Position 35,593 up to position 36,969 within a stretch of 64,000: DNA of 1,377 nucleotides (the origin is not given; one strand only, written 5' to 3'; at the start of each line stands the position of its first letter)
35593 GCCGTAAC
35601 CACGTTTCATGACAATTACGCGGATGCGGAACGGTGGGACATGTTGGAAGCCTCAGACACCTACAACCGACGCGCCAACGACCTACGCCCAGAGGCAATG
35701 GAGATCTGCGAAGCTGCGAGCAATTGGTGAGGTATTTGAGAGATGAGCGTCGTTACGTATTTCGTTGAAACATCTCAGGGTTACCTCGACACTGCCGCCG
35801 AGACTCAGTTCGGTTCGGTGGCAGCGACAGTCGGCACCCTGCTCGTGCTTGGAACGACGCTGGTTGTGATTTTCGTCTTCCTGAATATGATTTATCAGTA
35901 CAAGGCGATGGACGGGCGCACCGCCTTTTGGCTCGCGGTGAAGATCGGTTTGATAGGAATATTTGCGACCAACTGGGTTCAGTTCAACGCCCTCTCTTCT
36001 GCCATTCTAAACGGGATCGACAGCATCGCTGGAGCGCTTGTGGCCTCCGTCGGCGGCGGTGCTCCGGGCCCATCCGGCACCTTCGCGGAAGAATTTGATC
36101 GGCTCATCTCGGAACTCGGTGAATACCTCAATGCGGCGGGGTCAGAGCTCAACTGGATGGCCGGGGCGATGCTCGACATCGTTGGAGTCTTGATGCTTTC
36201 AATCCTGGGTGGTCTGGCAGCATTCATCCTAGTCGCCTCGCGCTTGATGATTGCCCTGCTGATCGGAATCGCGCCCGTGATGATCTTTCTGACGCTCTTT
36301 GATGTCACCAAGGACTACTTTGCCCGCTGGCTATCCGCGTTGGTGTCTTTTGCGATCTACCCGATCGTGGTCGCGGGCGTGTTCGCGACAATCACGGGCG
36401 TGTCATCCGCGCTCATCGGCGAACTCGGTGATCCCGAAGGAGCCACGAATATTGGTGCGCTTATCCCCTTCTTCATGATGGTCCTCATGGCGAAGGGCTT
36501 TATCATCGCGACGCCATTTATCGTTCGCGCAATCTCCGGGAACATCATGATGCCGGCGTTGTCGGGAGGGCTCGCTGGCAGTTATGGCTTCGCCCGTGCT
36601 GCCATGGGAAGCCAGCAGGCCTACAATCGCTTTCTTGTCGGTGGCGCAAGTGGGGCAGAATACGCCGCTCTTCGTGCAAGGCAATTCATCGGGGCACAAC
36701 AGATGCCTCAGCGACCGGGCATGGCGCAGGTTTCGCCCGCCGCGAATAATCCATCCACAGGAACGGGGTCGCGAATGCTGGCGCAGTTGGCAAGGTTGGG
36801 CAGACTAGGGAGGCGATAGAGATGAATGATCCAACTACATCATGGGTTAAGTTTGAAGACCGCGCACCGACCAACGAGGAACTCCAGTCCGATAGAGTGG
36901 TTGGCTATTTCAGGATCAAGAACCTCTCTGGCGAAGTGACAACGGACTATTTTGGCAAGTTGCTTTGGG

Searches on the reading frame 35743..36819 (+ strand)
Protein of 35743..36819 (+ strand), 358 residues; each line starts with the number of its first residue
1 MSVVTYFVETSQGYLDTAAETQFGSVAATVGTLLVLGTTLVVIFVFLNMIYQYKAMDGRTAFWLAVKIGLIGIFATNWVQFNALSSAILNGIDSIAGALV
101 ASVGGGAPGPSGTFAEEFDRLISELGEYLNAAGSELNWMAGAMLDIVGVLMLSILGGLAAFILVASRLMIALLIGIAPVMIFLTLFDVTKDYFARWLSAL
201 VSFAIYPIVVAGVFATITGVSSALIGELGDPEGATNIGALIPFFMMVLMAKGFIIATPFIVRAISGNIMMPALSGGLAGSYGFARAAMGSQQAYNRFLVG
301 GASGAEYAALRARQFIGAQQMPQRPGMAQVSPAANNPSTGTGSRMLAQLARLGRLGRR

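Call 86: search_protein_families(library=pfam, proteins=[window:35743-36819:+], max_evalue=0.00001)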
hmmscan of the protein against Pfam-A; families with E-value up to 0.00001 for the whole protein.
window:35743-36819:+ (358 aa): 1 family
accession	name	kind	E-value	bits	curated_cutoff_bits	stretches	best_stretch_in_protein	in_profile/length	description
PF04610.19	TrbL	-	7.9e-36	124.3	25.9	1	39-255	2-213/215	TrbL/VirB6 plasmid conjugal transfer protein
